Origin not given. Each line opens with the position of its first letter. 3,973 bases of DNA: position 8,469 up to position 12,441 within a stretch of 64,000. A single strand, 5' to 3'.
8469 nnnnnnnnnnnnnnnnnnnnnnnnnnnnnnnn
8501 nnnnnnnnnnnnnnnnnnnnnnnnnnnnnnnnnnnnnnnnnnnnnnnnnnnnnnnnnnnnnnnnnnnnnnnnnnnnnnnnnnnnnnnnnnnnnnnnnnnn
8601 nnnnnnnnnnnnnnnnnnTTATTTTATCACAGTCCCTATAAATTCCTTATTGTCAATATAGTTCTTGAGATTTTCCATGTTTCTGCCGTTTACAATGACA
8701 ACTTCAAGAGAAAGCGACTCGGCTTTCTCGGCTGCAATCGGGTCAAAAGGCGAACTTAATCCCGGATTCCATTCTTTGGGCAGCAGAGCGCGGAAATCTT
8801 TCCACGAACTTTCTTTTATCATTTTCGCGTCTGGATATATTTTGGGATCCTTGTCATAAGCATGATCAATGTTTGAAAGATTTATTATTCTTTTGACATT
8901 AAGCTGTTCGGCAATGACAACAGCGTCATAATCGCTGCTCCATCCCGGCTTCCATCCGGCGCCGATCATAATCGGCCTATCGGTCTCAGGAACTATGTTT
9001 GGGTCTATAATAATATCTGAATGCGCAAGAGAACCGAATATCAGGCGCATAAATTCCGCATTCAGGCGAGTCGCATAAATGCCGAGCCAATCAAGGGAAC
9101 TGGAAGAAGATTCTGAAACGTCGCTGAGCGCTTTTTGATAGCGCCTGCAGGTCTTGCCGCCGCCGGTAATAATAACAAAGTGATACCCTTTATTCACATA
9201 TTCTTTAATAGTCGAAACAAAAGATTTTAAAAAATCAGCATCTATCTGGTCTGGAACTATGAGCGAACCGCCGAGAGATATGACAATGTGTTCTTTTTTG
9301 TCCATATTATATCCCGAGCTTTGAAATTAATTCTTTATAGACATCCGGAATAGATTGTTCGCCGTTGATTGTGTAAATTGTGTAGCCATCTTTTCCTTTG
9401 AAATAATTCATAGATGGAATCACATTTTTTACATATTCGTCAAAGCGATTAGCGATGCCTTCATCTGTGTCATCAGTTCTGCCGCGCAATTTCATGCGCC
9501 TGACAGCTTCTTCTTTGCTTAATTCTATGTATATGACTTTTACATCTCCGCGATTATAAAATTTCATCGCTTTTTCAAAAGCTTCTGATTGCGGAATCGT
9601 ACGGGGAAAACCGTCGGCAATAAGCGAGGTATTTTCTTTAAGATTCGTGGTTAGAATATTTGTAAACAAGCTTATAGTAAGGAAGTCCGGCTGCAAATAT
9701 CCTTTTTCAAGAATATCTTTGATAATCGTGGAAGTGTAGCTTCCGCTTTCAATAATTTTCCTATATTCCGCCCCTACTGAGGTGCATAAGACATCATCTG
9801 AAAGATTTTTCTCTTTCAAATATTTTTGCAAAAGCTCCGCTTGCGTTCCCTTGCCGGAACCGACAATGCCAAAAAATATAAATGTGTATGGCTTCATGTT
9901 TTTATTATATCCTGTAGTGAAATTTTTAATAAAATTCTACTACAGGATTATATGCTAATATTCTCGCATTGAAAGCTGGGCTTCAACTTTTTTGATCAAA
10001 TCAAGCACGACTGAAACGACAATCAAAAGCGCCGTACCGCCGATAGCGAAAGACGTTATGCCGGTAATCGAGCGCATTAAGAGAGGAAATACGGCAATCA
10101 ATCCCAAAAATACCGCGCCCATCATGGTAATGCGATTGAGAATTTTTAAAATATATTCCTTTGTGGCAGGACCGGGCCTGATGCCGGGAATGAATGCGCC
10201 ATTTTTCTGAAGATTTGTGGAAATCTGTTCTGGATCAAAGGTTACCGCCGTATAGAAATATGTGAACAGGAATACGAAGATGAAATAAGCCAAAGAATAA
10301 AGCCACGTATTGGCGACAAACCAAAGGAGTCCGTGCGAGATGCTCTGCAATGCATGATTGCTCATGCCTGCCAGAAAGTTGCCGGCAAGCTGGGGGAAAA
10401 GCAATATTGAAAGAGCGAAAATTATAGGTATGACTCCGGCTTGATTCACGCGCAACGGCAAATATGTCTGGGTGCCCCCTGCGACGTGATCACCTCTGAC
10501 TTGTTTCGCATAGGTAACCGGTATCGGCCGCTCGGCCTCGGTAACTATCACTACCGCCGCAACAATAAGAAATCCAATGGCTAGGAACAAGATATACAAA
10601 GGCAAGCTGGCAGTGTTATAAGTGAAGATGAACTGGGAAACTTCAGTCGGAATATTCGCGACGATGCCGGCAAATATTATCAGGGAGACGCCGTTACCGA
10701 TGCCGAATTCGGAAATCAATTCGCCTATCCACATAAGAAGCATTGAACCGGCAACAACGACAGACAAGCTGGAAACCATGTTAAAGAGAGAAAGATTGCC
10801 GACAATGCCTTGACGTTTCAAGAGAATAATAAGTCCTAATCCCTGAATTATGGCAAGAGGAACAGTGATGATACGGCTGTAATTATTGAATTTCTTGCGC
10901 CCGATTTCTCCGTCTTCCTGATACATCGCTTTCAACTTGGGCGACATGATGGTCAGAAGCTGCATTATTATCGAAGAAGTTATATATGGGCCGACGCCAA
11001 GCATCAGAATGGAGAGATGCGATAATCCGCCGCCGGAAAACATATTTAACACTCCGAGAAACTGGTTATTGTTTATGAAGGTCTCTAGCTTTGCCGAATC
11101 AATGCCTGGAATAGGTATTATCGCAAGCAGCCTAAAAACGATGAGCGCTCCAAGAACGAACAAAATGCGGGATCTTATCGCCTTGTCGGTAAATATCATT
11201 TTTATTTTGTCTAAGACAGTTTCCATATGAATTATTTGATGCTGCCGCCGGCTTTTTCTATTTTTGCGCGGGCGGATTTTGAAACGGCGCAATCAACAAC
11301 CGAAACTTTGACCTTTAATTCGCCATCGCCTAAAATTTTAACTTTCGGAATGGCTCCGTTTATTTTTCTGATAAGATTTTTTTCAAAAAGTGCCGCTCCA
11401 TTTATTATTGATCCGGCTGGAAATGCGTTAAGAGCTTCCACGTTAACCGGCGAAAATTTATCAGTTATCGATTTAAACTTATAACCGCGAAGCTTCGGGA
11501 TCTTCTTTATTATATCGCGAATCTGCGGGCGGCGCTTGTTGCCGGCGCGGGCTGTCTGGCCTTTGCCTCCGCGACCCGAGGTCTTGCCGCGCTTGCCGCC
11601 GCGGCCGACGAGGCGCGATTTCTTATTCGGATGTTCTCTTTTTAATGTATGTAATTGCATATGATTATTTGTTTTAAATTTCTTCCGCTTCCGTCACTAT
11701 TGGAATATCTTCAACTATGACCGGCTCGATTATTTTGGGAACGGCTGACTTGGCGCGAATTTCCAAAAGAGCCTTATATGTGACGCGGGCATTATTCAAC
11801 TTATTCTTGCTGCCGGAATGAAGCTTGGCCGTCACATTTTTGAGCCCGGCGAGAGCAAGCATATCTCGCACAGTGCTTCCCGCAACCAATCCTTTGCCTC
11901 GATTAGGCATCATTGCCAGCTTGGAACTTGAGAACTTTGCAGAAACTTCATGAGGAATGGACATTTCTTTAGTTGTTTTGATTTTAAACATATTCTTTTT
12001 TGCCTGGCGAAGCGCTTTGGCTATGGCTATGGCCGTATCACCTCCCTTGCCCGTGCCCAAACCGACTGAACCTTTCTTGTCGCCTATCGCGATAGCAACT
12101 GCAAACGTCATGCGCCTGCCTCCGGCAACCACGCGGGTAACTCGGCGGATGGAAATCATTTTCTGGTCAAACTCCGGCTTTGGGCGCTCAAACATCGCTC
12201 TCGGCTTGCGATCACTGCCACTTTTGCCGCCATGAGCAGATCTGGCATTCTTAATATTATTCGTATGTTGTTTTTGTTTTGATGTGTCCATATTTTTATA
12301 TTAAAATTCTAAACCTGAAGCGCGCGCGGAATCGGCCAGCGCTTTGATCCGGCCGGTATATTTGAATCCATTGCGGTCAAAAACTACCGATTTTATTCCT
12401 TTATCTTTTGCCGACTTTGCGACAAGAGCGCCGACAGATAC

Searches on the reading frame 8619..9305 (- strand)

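Call 8: search_protein_families(library=pfam, proteins=[window:8619-9305:-], max_evalue=0.01)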
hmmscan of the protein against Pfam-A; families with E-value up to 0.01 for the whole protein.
window:8619-9305:- (228 aa): 1 family
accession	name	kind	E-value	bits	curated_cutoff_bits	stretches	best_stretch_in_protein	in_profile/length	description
PF00696.33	AA_kinase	-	9.5e-27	94.7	24.9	1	7-206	3-234/234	Amino acid kinase family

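Call 69: search_protein_families(library=ncbifam, proteins=[window:8619-9305:-], max_evalue=0.001)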
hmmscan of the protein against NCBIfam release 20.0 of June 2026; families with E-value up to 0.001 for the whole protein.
window:8619-9305:- (228 aa): 9 families
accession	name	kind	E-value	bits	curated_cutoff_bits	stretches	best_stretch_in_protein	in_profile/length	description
TIGR02076.1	pyrH_arch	equivalog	1.4e-52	178.5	158.05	1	7-228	1-222/222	UMP kinase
NF040647.1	IPPK_Arch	equivalog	1.8e-14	53.6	120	1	129-227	159-259/259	isopentenyl phosphate kinase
TIGR02075.1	pyrH_bact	equivalog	2e-13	50.5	243.9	2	7-90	4-87/233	UMP kinase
TIGR01027.1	proB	equivalog_domain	2.6e-07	30.1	186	0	128-226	149-250/363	glutamate 5-kinase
NF006234.1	PRK08373.1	subfamily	1.6e-05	24.3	237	1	124-169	188-233/338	aspartate kinase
NF040622.1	MfnE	equivalog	3.5e-05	23.6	300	0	9-227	4-210/211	[5-(aminomethyl)furan-3-yl]methyl phosphate kinase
TIGR02078.1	AspKin_pair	subfamily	5.6e-05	22.6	242.4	1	123-170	180-227/327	putative Pyrococcus aspartate kinase subunit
TIGR00761.1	argB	equivalog_domain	6.3e-05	22.6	151.3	0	7-60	2-49/231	acetylglutamate kinase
NF005154.0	PRK06635.1-2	equivalog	0.00088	18.7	376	0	124-170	154-200/407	aspartate kinase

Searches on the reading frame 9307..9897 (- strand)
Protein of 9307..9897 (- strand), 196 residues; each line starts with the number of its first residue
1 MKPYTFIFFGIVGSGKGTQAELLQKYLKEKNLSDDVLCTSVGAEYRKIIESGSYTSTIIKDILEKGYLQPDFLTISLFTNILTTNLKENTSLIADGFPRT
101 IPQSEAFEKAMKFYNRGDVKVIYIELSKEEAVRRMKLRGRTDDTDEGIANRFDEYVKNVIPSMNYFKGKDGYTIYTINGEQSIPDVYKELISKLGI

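Call 8: search_protein_families(library=pfam, proteins=[window:9307-9897:-], max_evalue=0.01)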
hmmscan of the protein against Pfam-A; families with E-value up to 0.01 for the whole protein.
window:9307-9897:- (196 aa): 6 families
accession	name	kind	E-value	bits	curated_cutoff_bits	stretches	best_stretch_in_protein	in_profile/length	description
PF00406.28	ADK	-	4.1e-23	82.6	26.8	1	9-169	2-149/151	Adenylate kinase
PF13207.12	AAA_17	-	1.1e-11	45.6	27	1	9-148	1-135/136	AAA domain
PF01712.25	dNK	-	3.4e-05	24.1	27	0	120-148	125-151/203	Deoxynucleoside kinase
PF02223.23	Thymidylate_kin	-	3.7e-05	23.9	27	0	10-39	3-36/185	Thymidylate kinase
PF13238.12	AAA_18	-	7.6e-05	23.6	29.4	1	9-146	4-119/128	AAA domain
PF13671.12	AAA_33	-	0.0014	19.4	27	1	7-147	3-128/143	AAA domain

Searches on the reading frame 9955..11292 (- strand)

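Call 8: search_protein_families(library=pfam, proteins=[window:9955-11292:-], max_evalue=0.01)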
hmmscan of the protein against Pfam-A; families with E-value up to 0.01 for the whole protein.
window:9955-11292:- (445 aa): 1 family
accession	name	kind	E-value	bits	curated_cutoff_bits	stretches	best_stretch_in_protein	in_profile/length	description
PF00344.25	SecY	-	2e-101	339.8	32.2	1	94-432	1-305/306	SecY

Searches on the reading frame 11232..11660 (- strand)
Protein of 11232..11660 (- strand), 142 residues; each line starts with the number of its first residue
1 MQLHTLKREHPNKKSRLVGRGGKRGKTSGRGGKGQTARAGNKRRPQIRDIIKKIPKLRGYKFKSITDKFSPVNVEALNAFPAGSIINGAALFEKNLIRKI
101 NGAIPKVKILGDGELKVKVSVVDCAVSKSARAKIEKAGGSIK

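Call 8: search_protein_families(library=pfam, proteins=[window:11232-11660:-], max_evalue=0.01)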
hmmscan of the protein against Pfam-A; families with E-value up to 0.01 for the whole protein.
window:11232-11660:- (142 aa): 1 family
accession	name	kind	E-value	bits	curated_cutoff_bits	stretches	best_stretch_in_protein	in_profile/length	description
PF00828.25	Ribosomal_L27A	-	1.4e-14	54.7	21.5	1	71-141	1-71/72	Ribosomal proteins 50S-L15, 50S-L18e, 60S-L27A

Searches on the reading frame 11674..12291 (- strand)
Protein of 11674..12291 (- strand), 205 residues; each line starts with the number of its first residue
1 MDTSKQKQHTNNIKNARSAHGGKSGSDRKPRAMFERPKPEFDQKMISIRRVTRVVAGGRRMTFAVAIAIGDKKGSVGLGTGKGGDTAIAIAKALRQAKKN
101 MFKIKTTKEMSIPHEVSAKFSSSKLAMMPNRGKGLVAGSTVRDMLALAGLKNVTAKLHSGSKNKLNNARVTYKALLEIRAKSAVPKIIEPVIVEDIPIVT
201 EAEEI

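Call 8: search_protein_families(library=pfam, proteins=[window:11674-12291:-], max_evalue=0.01)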
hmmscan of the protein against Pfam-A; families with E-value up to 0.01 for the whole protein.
window:11674-12291:- (205 aa): 2 families
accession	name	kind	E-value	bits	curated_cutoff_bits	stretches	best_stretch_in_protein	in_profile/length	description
PF00333.26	Ribosomal_S5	-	6.6e-20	71.3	27.1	1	41-105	1-65/65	Ribosomal protein S5, N-terminal domain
PF03719.21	Ribosomal_S5_C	-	6.3e-14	51.6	21.5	1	118-181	1-64/71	Ribosomal protein S5, C-terminal domain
